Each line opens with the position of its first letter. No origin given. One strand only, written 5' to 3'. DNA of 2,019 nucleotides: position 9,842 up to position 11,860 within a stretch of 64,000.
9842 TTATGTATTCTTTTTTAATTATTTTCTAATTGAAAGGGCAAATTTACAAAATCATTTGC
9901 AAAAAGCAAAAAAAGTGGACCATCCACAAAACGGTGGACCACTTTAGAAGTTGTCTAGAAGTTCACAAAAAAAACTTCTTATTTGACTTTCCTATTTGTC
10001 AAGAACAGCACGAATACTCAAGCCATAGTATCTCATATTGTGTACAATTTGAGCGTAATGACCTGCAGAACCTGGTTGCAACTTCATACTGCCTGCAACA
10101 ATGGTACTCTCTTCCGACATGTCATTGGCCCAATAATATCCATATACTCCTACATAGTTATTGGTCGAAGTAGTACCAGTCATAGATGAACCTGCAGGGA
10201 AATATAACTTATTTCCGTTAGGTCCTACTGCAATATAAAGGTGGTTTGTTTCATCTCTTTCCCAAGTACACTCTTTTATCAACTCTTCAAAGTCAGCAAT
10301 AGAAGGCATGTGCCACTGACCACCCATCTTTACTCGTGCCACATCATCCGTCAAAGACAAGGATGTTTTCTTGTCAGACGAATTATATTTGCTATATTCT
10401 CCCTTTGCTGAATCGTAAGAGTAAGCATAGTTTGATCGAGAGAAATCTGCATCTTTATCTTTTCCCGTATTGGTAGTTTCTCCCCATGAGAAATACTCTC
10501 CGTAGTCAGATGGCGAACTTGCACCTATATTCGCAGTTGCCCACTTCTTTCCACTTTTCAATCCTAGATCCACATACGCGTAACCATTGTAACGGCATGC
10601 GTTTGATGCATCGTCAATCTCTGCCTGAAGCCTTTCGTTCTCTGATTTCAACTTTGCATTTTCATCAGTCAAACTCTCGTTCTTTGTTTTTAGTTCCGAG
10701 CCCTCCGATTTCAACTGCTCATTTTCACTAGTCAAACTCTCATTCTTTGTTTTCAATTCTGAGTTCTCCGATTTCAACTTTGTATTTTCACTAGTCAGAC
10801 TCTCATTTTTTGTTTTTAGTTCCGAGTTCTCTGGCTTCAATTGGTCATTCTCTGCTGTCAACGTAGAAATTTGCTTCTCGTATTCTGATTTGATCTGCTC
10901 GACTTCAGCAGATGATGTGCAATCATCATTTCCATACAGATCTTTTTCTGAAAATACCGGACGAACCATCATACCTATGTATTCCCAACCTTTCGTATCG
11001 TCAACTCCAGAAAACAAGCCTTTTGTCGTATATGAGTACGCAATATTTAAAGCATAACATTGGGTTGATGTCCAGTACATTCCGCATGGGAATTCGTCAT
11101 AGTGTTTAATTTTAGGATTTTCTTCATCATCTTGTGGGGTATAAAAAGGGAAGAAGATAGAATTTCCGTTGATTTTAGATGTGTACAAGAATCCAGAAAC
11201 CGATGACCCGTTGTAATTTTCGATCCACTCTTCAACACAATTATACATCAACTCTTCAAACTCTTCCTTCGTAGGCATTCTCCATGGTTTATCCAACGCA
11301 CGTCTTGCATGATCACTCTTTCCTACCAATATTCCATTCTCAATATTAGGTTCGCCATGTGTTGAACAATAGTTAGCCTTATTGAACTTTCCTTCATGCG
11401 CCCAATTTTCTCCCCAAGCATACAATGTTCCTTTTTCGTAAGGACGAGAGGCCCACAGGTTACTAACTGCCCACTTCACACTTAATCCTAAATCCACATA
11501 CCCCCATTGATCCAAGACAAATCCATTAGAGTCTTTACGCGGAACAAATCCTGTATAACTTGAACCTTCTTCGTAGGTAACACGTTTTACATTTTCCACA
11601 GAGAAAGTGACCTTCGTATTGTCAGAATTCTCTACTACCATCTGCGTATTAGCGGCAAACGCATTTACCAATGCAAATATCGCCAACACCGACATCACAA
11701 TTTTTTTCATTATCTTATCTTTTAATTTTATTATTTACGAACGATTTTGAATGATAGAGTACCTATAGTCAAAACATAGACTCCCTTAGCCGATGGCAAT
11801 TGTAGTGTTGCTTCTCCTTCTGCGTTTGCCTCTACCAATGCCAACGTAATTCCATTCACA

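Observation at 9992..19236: Adhesin island: two paralogous regulatory modules drive four secreted lectin-like / T9SS proteins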

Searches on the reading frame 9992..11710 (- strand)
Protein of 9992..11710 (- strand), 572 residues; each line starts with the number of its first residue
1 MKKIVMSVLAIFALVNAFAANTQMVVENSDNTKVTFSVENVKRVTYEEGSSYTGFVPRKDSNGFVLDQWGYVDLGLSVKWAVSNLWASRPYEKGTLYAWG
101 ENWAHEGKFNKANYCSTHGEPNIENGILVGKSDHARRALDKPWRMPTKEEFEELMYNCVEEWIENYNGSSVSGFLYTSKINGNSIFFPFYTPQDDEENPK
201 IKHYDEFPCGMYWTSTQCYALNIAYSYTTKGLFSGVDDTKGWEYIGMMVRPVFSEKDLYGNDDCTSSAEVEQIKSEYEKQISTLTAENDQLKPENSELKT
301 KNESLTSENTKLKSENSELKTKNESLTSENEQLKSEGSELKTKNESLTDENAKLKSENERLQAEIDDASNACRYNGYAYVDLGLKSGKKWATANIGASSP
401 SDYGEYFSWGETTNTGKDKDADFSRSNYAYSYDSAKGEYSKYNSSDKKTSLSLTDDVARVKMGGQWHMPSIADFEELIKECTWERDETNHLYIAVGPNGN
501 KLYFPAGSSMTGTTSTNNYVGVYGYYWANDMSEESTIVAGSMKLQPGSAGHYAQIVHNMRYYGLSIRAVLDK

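Call 6: search_protein_families(library=pfam, proteins=[window:9992-11710:-], max_evalue=0.01)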
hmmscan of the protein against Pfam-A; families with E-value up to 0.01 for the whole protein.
window:9992-11710:- (572 aa): 21 families
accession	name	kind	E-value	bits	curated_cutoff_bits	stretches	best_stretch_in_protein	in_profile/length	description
PF06005.17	ZapB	-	2.2e-08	34.9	31.5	1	278-323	10-55/71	Cell division protein ZapB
PF07603.17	Lcl_C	-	9e-08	32.9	34.9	1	139-238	41-106/117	Lcl C-terminal domain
PF02183.23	HALZ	-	3.6e-06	27.5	28.1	0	291-322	10-41/43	Homeobox associated leucine zipper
PF00170.26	bZIP_1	-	8.4e-06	26.3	27.6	0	279-316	26-63/64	bZIP transcription factor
PF04977.20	DivIC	-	8.4e-06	26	28.9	0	339-370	21-52/80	Septum formation initiator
PF23404.1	FAZ1_C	-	1.7e-05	25.3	27.6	1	327-361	1-35/35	FAZ1, C-terminal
PF07989.16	Cnn_1N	-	2.3e-05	24.9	28.5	1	276-341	4-70/74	Centrosomin N-terminal motif 1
PF11559.13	ADIP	-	4.1e-05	24.1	34.3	1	304-373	63-132/151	Afadin- and alpha -actinin-Binding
PF21007.2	FBF1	-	0.00012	21.2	45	1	270-364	309-405/524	Fas-binding factor 1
PF14662.11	KASH_CCD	-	0.0002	21.8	43.3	1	269-336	71-138/191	Coiled-coil region of CCDC155 or KASH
PF14197.11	Cep57_CLD_2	-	0.00037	21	27.1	0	305-366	1-62/67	Centrosome localisation domain of PPC89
PF06156.18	YabA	-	0.00065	20.7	30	0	317-367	4-54/103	Initiation control protein YabA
PF16331.10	TolA_bind_tri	-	0.001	19.6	30.1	0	269-314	8-53/76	TolA binding protein trimerisation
PF07716.20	bZIP_2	-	0.0011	19.4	22.3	0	340-364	30-54/54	Basic region leucine zipper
PF24319.2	DUF7491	-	0.0022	18.6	30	0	267-333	23-89/90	Coiled-coil region of unknown function (DUF7491)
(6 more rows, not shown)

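Call 7: search_protein_families(library=ncbifam, proteins=[window:9992-11710:-], max_evalue=0.01)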
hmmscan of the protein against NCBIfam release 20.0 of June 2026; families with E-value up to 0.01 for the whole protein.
window:9992-11710:- (572 aa): 17 families
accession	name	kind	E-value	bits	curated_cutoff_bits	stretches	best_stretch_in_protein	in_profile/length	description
TIGR04211.1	SH3_and_anchor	equivalog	8.7e-07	28.7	65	1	278-369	65-159/198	TIGR04211 family SH3 domain-containing protein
TIGR03752.1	conj_TIGR03752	hypoth_equivalog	7.6e-06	25.4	241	1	278-425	58-200/471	TIGR03752 family integrating conjugative element protein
NF045780.1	TrlF_fam_ATP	equivalog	3.5e-05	22.7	350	1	269-370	579-679/944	TrlF family AAA-like ATPase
NF010520.0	PRK13922.13-5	equivalog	3.9e-05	23.1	343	0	282-314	59-97/263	rod shape-determining protein MreC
NF038350.1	taxis_HmpF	equivalog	0.00012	20.6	200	1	267-366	217-315/553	pilus motility taxis protein HmpF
TIGR04523.1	Mplasa_alph_rch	subfamily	0.00014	20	270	1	269-367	469-565/745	helix-rich protein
TIGR02169.1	SMC_prok_A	equivalog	0.00014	19.7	729.4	1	271-369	336-434/1165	chromosome segregation protein SMC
TIGR02168.1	SMC_prok_B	equivalog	0.00071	17.4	567.35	1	272-368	260-356/1181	chromosome segregation protein SMC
NF045487.1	ASRP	equivalog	0.00088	18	300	1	275-367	313-401/593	archaea-specific SMC-related protein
NF009641.0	PRK13169.1-2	equivalog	0.00089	19.7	128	0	325-368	12-55/115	DNA replication initiation control protein YabA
TIGR03319.1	RNase_Y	equivalog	0.0011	17.5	454.35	1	271-369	44-142/514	ribonuclease Y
NF009344.0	PRK12705.1-1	equivalog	0.0014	17.4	831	1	267-364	87-188/572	hypothetical protein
NF047408.1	SA0632_fam_LP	equivalog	0.0019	17.8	70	0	324-366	25-67/68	SA0632 family lipoprotein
TIGR02449.1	TIGR02449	hypoth_equivalog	0.0024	18.1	55.4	0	277-315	5-43/65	TIGR02449 family protein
NF009644.1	PRK13169.1-5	equivalog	0.0038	17.8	130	0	275-327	11-63/116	DNA replication initiation control protein YabA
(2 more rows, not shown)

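Call 47: find_homologous_proteins(query=window:9992-11710:-, max_evalue=0.00001)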
Query window:9992-11710:- (572 aa): 5014 proteins with E <= 0.00001 among 8000 candidates; the best 120 are listed.
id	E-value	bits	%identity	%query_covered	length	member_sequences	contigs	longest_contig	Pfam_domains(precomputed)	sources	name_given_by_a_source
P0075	0.0e+0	1246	95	100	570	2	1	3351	PF00170.27,PF06005.19,PF23404.2,PF02183.24,PF07603.18,PF28159.1,PF04977.21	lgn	-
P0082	1.0e-91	327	38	27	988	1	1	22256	PF07603.18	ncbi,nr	ncbi:MAG: DUF1566 domain-containing protein [Porphyromonadaceae bacterium]|nr:DUF1566 domain-contain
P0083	9.0e-90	320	37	38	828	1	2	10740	PF07603.18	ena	-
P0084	1.2e-86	310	29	82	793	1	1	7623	PF07603.18,PF18998.7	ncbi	-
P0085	3.9e-86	308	33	88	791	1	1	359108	PF09479.17,PF07603.18,PF18998.7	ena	-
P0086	1.1e-82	297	37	34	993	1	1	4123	PF26707.1,PF07603.18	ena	-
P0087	7.6e-82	294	29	99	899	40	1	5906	PF22073.3,PF15780.12,PF00404.25,PF22544.3,PF06687.18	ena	-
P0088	1.5e-81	293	35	34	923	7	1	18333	PF26182.1,PF02368.25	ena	-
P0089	1.9e-79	286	38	35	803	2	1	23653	PF07603.18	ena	-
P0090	3.4e-78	282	31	87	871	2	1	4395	PF07603.18,PF18998.7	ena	-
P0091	6.3e-78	281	28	100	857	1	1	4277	PF09479.17,PF07603.18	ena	-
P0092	2.9e-77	279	29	100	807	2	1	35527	PF09479.17,PF26707.1,PF07603.18,PF18998.7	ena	-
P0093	4.9e-77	278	32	87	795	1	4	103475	PF09479.17,PF07603.18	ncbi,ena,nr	ncbi:MAG: InlB B-repeat-containing protein [Bacteroidales bacterium]|nr:InlB B-repeat-containing pro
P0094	1.1e-76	277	37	35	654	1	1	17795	PF07603.18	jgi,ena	-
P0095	1.1e-76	277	34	34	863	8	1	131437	-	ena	-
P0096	1.8e-76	276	29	88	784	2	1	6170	PF07603.18,PF18998.7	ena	-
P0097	2.3e-76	276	29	89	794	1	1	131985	PF26182.1,PF21461.4,PF07603.18,PF22359.3,PF02368.25,PF26918.1,PF06687.18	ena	-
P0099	1.1e-75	274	32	79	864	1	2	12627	PF07603.18,PF18998.7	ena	-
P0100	1.3e-75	273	34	33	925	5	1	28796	PF07603.18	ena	-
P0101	2.3e-75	273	31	88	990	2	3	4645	PF07603.18,PF00041.28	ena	-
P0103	1.1e-74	270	29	94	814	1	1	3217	PF07603.18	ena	-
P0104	2.3e-74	269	30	81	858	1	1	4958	PF07603.18,PF18998.7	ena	-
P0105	2.7e-74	269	33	87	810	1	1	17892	PF09479.17,PF07603.18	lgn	-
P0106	1.8e-73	266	30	87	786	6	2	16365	PF09479.17,PF07603.18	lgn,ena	-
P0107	4.2e-73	265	40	29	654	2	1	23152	PF07603.18,PF06687.18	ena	-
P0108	1.6e-72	263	39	38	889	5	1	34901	PF16820.12,PF07603.18,PF18998.7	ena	-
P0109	1.6e-72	263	30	80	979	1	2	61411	PF07603.18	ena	-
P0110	1.7e-72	263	28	87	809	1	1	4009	PF07603.18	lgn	-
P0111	2.1e-72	263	28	100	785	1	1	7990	PF09479.17,PF07603.18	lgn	-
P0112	2.6e-72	262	36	34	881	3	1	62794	PF26707.1,PF07603.18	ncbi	-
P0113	2.7e-72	262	35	38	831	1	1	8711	PF07603.18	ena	-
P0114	5.9e-72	261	34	38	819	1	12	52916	PF07603.18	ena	-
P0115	6.7e-72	261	36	34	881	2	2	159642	PF26707.1,PF07603.18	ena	-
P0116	7.8e-72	261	39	35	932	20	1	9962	PF26707.1,PF07603.18,PF08308.18,PF13620.13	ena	-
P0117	8.1e-72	261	30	93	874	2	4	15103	PF07603.18,PF18998.7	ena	-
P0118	2.9e-71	259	29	87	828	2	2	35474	PF07603.18,PF16656.12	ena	-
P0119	3.8e-71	259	31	33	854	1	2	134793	PF00404.25,PF07603.18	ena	-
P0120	5.2e-71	258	34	33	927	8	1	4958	PF07603.18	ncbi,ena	-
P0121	5.5e-71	258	34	38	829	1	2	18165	PF07603.18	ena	-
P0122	8.0e-71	258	31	87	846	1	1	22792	PF19190.7,PF07603.18,PF13004.14,PF21602.4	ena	-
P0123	8.4e-71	257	34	38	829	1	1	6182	PF07603.18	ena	-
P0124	8.5e-71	257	34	38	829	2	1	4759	PF07603.18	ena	-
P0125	9.8e-71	257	37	35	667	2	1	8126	PF07603.18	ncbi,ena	-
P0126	1.0e-70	257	26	100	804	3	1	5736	PF09479.17,PF07603.18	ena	-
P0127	2.3e-70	256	33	37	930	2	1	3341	PF07603.18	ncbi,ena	-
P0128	2.4e-70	256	30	91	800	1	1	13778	PF09479.17,PF07603.18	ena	-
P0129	3.2e-70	256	34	35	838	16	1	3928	PF07603.18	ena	-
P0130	4.6e-70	255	30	87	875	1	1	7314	PF07603.18,PF18998.7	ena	-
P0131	6.3e-70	255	35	34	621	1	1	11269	PF07603.18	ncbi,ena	-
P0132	6.5e-70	255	36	34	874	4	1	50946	PF26707.1,PF07603.18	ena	-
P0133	6.7e-70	254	35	34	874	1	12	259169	PF26707.1,PF07603.18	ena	-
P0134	1.9e-69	253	32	87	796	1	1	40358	PF09479.17,PF07603.18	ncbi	-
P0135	8.8e-69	251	31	83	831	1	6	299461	PF26707.1,PF07603.18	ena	-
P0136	1.1e-68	250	28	100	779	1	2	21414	PF09479.17,PF07603.18,PF18998.7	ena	-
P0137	1.2e-68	250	30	93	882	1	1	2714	PF07603.18,PF18998.7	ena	-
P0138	1.2e-68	250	37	34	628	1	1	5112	PF07603.18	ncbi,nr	ncbi:MAG: DUF1566 domain-containing protein [Prevotella sp.]|nr:DUF1566 domain-containing protein [P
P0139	1.3e-68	250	27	99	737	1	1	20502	PF07603.18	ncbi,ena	-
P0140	1.6e-68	250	30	76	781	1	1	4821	PF09479.17,PF07603.18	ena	-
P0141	3.2e-68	249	35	34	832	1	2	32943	PF07603.18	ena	-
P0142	6.3e-68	248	30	87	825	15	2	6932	PF07603.18,PF16656.12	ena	-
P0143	6.8e-68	248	31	87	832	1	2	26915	PF07603.18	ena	-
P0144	1.4e-67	247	37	33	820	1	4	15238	PF05593.20,PF07603.18,PF18998.7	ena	-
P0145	2.1e-67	246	29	87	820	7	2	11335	PF07603.18,PF16656.12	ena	-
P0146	2.5e-67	246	32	72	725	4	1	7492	PF09479.17,PF07603.18,PF18998.7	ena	-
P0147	3.4e-67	246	34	38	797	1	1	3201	PF07603.18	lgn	-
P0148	4.0e-67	245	34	38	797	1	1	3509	PF07603.18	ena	-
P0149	4.3e-67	245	28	99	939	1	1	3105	PF26182.1,PF02494.23,PF21461.4,PF07603.18,PF22359.3,PF02368.25,PF26918.1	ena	-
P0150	4.6e-67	245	28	82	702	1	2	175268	PF26707.1,PF07603.18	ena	-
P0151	7.5e-67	244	30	87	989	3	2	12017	PF07714.24,PF00069.32,PF26707.1,PF07603.18,PF03109.23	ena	-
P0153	1.8e-66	243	29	78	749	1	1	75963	PF25059.2,PF26707.1,PF07603.18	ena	-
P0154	2.2e-66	243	29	87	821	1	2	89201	PF07603.18,PF16656.12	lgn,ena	-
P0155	2.3e-66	243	29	87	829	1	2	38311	PF07603.18,PF16656.12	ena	-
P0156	2.7e-66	243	28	88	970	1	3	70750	PF07603.18,PF02368.25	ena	-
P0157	6.0e-66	241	32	39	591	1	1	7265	PF26707.1,PF07603.18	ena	-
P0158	8.7e-66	241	30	88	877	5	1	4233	PF07603.18,PF00041.28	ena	-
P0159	1.2e-65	240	28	87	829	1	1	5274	PF07603.18,PF16656.12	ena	-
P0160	1.3e-65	240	30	89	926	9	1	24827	PF16655.13,PF07603.18,PF16656.12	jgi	jgi:hypothetical protein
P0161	1.3e-65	240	37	35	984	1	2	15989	PF07603.18,PF08308.18,PF13620.13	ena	-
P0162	1.6e-65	240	37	26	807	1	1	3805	PF07603.18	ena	-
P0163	1.7e-65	240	27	87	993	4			PF09479.17,PF07603.18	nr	nr:InlB B-repeat-containing protein [Bacteroidales bacterium]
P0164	1.8e-65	240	28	100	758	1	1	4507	PF09479.17,PF07603.18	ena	-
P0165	2.1e-65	240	28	89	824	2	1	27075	PF09479.17,PF07603.18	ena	-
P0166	2.4e-65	239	32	87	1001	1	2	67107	PF07603.18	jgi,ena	-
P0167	4.4e-65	239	34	34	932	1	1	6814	PF07603.18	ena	-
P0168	8.6e-65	238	36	34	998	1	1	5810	PF16655.13,PF16974.12,PF25059.2,PF07603.18,PF00041.28,PF16656.12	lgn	-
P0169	1.0e-64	237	29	87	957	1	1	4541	PF07603.18,PF02368.25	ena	-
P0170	1.1e-64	237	36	35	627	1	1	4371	PF26707.1,PF07603.18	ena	-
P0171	2.3e-64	236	30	88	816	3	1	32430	PF09479.17,PF07603.18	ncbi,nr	ncbi:MAG: InlB B-repeat-containing protein [Bacteroidales bacterium]|nr:InlB B-repeat-containing pro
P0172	2.4e-64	236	35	33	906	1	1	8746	PF13149.13,PF07603.18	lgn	-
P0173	4.0e-64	235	28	100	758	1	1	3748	PF09479.17,PF07603.18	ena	-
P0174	5.0e-64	235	29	100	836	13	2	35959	PF09479.17,PF07603.18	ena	-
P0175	7.3e-64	235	28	99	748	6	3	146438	PF09479.17,PF26707.1,PF07603.18,PF18998.7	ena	-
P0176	7.9e-64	234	29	81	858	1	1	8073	PF26707.1,PF07603.18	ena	-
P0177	9.3e-64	234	29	87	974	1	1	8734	PF07603.18,PF02368.25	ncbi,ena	-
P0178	9.7e-64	234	28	100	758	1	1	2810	PF09479.17,PF07603.18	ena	-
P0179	1.7e-63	233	29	100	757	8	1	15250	PF09479.17,PF07603.18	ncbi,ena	-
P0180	2.1e-63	233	29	100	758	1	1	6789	PF09479.17,PF07603.18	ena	-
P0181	8.7e-63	231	28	94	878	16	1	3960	PF22073.3,PF07603.18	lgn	-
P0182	9.3e-63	231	28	100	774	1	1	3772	PF09479.17,PF26707.1,PF07603.18,PF18998.7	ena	-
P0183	1.5e-62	230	28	77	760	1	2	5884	PF25059.2,PF26707.1,PF07603.18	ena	-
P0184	1.5e-62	230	36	35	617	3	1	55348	PF07603.18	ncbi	-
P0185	1.7e-62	230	28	100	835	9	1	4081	PF09479.17,PF07603.18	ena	-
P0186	1.8e-62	230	44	22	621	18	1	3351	PF07603.18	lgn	-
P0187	1.9e-62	230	38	35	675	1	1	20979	PF26707.1,PF07603.18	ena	-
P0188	2.1e-62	230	28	87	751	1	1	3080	PF09479.17,PF07603.18,PF18998.7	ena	-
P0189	2.2e-62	230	27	100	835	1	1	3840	PF09479.17,PF07603.18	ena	-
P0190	2.4e-62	230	29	100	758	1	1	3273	PF09479.17,PF07603.18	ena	-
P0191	3.3e-62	229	28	100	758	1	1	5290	PF09479.17,PF07603.18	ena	-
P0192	5.1e-62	228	38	23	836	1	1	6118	PF09479.17,PF07603.18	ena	-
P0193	7.6e-62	228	31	87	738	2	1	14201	PF25059.2,PF07603.18,PF00041.28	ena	-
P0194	2.7e-61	226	32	34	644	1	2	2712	PF26707.1,PF07603.18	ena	-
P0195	3.1e-61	226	32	87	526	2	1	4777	PF09479.17,PF07603.18,PF18998.7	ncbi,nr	ncbi:MAG: InlB B-repeat-containing protein, partial [Bacteroidales bacterium]|nr:InlB B-repeat-conta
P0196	4.4e-61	225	40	32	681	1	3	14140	PF07603.18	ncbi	-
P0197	4.6e-61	225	36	34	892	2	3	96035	PF09479.17,PF26707.1,PF07603.18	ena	-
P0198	5.1e-61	225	29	100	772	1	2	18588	PF09479.17,PF07603.18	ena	-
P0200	7.6e-61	225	35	34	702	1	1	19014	PF07603.18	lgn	-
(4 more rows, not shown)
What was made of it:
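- On DUF1566 / Lcl_C (PF07603): Nearly all of its 120 best homologues carry PF07603 (call 47).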

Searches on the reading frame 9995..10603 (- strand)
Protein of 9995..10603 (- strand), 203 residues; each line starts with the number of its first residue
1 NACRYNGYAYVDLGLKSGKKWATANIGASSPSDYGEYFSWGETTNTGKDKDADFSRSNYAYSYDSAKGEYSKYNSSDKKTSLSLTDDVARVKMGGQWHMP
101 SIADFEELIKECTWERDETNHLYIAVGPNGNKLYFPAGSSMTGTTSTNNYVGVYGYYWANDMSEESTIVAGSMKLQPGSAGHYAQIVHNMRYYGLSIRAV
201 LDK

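Call 29: search_protein_families(library=pfam, proteins=[window:9995-10603:-], max_evalue=10)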
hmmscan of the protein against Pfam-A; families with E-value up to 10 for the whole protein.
seq(203 aa): 3 families
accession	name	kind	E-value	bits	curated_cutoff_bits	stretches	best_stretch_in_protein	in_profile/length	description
PF07603.17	Lcl_C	-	0.0012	19.6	34.9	1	78-167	24-102/117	Lcl C-terminal domain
PF17479.7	DUF3048_C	-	0.018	15.8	25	1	53-81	4-33/114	Protein of unknown function (DUF3048) C-terminal domain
PF09603.15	Fib_succ_major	-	0.18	12.5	33.9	1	42-200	58-186/187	Fibrobacter succinogenes major domain (Fib_succ_major)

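Call 30: search_protein_families(library=ncbifam, proteins=[window:9995-10603:-], max_evalue=10)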
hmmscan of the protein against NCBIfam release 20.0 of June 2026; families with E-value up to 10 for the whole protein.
seq(203 aa): 1 family
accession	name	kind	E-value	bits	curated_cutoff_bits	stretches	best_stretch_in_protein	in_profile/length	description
TIGR02145.1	Fib_succ_major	domain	0.00017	22.3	41.65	1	46-201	35-175/176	FISUMP domain-containing protein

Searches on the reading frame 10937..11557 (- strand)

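Call 29: search_protein_families(library=pfam, proteins=[window:10937-11557:-], max_evalue=10)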
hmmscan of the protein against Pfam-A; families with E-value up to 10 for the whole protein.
seq(207 aa): 1 family
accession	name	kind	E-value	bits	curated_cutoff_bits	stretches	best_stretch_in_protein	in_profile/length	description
PF07603.17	Lcl_C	-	0.00024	21.8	34.9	1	89-199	42-114/117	Lcl C-terminal domain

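Call 30: search_protein_families(library=ncbifam, proteins=[window:10937-11557:-], max_evalue=10)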
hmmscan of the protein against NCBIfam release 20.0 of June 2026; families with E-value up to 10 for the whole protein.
seq(207 aa): 0 families
